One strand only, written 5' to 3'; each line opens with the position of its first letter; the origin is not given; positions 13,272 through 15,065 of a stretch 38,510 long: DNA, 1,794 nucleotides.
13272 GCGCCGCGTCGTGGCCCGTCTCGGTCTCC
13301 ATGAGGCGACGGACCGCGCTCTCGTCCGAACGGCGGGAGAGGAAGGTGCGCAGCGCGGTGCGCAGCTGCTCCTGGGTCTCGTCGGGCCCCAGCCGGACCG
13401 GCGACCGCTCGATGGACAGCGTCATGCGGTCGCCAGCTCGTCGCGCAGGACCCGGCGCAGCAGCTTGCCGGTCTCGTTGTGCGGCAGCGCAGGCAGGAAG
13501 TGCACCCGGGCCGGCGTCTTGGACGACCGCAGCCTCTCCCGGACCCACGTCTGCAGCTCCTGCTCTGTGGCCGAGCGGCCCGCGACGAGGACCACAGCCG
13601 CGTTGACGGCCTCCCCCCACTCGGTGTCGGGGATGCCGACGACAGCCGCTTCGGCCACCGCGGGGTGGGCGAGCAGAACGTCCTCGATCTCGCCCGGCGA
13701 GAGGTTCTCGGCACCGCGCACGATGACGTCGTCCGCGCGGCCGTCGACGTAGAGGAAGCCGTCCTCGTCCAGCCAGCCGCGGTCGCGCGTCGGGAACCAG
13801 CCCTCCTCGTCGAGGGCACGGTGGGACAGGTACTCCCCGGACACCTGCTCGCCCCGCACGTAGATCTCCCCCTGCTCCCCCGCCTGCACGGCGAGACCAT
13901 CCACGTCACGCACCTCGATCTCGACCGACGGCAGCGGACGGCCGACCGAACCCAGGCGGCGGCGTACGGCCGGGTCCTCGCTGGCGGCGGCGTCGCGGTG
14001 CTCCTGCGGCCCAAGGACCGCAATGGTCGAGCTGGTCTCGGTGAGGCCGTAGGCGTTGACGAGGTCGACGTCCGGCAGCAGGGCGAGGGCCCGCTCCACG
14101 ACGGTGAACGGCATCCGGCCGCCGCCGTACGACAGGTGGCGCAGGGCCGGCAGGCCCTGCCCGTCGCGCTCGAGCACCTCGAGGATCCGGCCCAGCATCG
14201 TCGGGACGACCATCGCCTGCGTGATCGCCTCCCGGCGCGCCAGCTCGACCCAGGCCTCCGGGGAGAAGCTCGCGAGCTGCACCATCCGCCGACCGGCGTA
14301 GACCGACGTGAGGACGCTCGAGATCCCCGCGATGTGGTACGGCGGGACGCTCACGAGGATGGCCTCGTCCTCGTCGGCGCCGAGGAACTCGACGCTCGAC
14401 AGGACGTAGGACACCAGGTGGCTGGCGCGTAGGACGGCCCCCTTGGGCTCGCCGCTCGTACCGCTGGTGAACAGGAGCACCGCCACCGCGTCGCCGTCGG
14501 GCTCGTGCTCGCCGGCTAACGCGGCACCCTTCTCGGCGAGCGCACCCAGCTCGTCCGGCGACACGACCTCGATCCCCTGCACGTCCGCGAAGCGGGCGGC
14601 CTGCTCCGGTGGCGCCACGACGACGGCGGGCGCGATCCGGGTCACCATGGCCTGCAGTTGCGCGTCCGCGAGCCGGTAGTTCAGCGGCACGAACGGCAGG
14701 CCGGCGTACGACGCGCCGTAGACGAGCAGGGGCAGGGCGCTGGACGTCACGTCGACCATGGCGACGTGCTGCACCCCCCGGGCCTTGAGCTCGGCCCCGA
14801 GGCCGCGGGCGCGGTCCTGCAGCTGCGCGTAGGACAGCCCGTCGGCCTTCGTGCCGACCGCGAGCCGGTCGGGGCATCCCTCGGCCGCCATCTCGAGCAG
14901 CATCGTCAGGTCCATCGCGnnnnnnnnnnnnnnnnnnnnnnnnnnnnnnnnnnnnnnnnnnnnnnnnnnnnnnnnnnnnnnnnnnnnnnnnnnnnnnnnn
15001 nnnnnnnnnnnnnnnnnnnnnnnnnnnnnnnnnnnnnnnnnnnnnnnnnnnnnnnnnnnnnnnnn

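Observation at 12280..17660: Kinase + Asp-variant ACAD + tiny protein + CoA ligase: an lva / ACAD10-11-like 4-hydroxyacyl-CoA phospho-elimination module inside a P450/beta-oxidation island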

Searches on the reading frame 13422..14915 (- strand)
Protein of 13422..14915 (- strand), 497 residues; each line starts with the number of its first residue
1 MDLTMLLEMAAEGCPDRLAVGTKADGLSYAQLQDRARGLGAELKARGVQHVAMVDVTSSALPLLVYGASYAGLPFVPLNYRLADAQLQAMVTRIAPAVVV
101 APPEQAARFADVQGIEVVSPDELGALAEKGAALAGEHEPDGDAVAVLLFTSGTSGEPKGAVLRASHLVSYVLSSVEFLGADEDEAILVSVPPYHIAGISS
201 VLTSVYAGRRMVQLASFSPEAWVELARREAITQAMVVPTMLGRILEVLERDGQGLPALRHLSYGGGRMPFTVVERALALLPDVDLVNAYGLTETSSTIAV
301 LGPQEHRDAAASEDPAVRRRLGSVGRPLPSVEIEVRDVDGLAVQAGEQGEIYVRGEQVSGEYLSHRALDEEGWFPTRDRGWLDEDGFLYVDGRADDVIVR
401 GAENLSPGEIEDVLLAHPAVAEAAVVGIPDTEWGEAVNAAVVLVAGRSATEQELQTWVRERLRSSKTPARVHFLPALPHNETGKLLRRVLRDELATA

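Call 3: search_protein_families(library=pfam, proteins=[window:13422-14915:-])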
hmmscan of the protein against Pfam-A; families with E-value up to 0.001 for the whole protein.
window:13422-14915:- (497 aa): 2 families
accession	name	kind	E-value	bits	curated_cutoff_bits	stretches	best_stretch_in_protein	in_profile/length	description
PF00501.34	AMP-binding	-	6.8e-63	213.2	29.9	1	8-363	2-384/384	AMP-binding enzyme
PF13193.12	AMP-binding_C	-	7e-24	85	24.5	1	409-484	1-76/76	AMP-binding enzyme C-terminal domain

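Call 4: search_protein_families(library=ncbifam, proteins=[window:13422-14915:-])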
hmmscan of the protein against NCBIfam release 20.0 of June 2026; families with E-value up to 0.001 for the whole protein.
window:13422-14915:- (497 aa): 103 families (the best 25 are shown)
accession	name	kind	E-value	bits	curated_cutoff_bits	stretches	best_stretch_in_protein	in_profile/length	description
NF004837.0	PRK06187.1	subfamily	4e-101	338.8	476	1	3-495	10-523/531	long-chain-fatty-acid--CoA ligase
NF006182.0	PRK08316.1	subfamily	7.7e-83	278.7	663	1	6-495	16-518/523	fatty acyl-CoA synthetase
NF002966.0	PRK03640.1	equivalog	5.6e-82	275.9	556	1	7-494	8-480/483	o-succinylbenzoate--CoA ligase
NF004797.0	PRK06145.1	equivalog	8.4e-77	258.6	850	1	6-496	7-497/499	acyl-CoA synthetase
TIGR01923.1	menE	equivalog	1.4e-73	248.3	330.15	1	28-488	1-440/442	o-succinylbenzoate--CoA ligase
NF005676.0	PRK07470.1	equivalog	4.2e-72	243.5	774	1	1-495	20-530/544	acyl-CoA synthetase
NF052580.1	Str24CoAsynCasG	equivalog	6.3e-69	232.7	750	1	19-490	58-546/548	steroid-24-oyl-CoA synthetase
NF005307.0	PRK06839.1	equivalog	7e-69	232.7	748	1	6-491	7-490/496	o-succinylbenzoate--CoA ligase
NF006572.0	PRK09088.1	equivalog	3.8e-65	220.5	696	1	10-496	10-489/491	acyl-CoA synthetase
NF005801.1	PRK07656.1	equivalog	3.6e-64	217.2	657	1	5-491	5-500/500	FadD3 family acyl-CoA ligase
NF009233.0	PRK12583.1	subfamily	1.4e-63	215.2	832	1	141-493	201-549/558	fatty acid CoA ligase family protein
NF004114.0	PRK05605.1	equivalog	2.6e-63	214.2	766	1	132-495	212-570/575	long-chain-fatty-acid--CoA ligase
NF005702.0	PRK07514.1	subfamily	7.5e-63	212.6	558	1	17-495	19-501/506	malonyl-CoA synthase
NF005858.0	PRK07787.1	subfamily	1.1e-60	205.5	575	1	5-491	5-469/471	acyl-CoA synthetase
NF052269.1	Staph_lig_FadD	equivalog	2.5e-60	204.2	650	1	22-490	23-489/499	long-chain-fatty-acid--CoA ligase FadD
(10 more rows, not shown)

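Call 35: search_solved_structures(query=window:13422-14915:-, max_evalue=1e-30)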
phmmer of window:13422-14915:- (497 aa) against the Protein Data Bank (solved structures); distinct sequences matched with E-value up to 1e-30: 71 (the best 60 are shown).
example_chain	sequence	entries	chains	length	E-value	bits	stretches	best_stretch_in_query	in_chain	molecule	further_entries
5buq_A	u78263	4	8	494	4e-59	203.8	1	10-492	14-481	2-succinylbenzoate--CoA ligase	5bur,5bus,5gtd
5x8f_A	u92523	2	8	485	1.8e-58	201.6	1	10-492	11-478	2-succinylbenzoate--CoA ligase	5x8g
3r44_A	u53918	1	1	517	6.8e-55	189.8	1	27-494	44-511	fatty acyl CoA synthetase FADD13 (FATTY-ACYL-CoA SYNTHETASE)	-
8wev_A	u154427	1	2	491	1.3e-51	179.1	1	14-491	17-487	Feruloyl-CoA Synthetase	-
8weu_A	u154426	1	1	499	1.3e-51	179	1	14-491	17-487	Fatty-acyl-CoA synthase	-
8r2q_A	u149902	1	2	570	7.5e-49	169.9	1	8-491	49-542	Probable fatty-acid-CoA ligase FadD5 (Fatty-acid-CoA synthetase) (Fatty-acid-CoA synthase)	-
4gxq_A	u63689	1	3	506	8.2e-49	169.8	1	15-492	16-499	Malonyl CoA synthetase, Benzoate-CoA ligase Chimeric protein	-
4fuq_A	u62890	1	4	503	1.9e-47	165.3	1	15-492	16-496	Malonyl CoA synthetase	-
4fut_A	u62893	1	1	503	1.6e-46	162.2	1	15-492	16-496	Malonyl CoA synthetase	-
4gxr_A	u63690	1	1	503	2.2e-46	161.8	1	15-492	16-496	Malonyl CoA synthetase, Benzoate-CoA ligase Chimeric protein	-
6qjz_A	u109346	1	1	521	9.3e-45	156.4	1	142-493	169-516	oxalyl CoA-synthetase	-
6ihk_A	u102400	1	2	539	1.4e-44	155.8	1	140-495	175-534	AMP-binding domain protein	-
2qvz_X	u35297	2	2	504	1.5e-44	155.7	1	5-493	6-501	4-Chlorobenzoate CoA Ligase/Synthetase | 4-Chlorobenzoate CoA Ligase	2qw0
2qvx_X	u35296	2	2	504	5.1e-44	153.9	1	5-493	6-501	4-Chlorobenzoate CoA Ligase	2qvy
1t5d_X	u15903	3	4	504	6.3e-44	153.7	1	5-493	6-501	4-chlorobenzoyl CoA ligase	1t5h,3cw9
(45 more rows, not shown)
